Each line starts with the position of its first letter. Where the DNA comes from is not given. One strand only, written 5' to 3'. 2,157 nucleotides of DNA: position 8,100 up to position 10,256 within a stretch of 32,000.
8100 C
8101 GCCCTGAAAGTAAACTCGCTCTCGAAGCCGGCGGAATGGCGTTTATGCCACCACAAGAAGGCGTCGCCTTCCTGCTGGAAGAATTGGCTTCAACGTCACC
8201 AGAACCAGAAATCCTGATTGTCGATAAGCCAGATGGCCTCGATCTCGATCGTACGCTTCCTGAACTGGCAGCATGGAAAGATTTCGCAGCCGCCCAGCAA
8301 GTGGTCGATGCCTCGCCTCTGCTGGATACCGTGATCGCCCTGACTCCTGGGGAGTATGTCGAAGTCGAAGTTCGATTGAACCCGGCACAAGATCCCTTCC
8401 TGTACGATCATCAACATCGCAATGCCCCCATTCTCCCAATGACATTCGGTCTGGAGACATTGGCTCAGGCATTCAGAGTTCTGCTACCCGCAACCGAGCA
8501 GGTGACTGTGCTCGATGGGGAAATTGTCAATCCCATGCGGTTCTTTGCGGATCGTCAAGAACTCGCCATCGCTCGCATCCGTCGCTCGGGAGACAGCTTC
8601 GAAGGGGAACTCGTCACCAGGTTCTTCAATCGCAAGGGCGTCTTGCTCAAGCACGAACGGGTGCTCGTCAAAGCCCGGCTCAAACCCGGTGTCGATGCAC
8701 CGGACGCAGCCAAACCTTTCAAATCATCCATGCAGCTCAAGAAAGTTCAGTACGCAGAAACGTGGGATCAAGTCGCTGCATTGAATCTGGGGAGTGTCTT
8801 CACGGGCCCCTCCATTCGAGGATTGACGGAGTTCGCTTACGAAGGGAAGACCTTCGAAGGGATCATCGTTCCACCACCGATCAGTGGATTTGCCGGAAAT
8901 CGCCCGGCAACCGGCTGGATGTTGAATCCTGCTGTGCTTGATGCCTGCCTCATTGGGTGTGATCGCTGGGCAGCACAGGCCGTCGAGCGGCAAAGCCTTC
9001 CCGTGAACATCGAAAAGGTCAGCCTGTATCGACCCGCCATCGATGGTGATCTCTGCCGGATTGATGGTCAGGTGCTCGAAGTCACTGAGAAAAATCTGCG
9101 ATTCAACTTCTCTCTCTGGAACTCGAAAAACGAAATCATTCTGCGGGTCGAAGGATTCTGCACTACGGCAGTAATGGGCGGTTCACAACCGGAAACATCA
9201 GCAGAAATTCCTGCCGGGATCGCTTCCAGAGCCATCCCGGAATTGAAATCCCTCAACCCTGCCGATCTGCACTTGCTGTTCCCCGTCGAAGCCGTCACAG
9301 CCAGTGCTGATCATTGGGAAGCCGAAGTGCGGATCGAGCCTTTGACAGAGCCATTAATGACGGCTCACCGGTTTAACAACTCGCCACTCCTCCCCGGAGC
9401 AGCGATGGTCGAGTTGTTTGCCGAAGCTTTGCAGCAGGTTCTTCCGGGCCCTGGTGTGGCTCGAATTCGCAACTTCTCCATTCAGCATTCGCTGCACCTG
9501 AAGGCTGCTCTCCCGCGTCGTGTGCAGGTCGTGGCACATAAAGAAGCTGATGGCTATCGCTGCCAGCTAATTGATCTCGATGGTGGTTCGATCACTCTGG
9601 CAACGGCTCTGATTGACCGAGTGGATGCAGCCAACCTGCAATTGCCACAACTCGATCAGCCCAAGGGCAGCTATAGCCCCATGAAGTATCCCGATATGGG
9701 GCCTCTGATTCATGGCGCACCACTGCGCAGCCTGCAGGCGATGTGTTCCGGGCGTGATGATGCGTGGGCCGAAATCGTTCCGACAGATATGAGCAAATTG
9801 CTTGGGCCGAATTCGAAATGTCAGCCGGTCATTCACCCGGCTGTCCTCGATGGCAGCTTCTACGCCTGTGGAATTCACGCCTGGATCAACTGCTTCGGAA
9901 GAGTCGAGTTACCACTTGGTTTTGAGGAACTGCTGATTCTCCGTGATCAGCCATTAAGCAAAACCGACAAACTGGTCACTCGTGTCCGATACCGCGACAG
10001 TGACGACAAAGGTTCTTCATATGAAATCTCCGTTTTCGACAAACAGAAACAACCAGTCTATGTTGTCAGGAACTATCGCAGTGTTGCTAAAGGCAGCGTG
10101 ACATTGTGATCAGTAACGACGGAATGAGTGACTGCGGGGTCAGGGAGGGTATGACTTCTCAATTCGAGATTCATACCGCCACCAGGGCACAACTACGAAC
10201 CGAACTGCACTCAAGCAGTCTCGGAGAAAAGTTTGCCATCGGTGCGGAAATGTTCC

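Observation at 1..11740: Non-canonical one-polypeptide PUFA-synthase-like assembly line lacking FabA-type DH, PfaD-type ER and TE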

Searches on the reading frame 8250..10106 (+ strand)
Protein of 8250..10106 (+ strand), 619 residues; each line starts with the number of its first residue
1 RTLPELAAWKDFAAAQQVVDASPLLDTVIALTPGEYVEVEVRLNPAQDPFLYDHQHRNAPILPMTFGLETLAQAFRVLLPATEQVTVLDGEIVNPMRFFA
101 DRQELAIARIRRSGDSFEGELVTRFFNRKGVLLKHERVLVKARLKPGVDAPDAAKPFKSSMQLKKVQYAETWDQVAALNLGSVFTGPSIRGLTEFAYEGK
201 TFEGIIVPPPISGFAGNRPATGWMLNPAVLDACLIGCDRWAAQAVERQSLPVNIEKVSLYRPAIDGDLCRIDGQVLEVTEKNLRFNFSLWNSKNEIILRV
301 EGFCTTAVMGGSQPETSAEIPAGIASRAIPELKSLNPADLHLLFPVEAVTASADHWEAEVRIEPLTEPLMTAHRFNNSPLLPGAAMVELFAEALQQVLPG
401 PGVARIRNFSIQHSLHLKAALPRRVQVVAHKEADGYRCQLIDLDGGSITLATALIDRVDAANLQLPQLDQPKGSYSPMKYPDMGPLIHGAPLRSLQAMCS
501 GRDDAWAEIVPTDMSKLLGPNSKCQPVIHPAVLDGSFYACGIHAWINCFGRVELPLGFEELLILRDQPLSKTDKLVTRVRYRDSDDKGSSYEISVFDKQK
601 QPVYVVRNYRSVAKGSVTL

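Call 29: search_solved_structures(query=window:8250-10106:+, max_evalue=0.01)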
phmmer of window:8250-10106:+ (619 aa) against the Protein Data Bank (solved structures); distinct sequences matched with E-value up to 0.01: 4.
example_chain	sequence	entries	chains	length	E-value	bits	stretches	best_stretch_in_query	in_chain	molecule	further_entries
3kg9_A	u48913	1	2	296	9.4e-07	30.8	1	47-309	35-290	CurK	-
5tz7_A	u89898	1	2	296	4.5e-06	28.6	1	47-309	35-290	CurK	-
5tz5_A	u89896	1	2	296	1.4e-05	27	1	49-309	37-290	CurK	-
3kg6_A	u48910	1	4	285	0.0019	19.9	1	47-303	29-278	CurF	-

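Call 31: find_homologous_proteins(query=window:8250-10106:+, max_evalue=0.00001)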
Query window:8250-10106:+: 8000 candidates shared short words with the query, none scored E <= 0.00001.
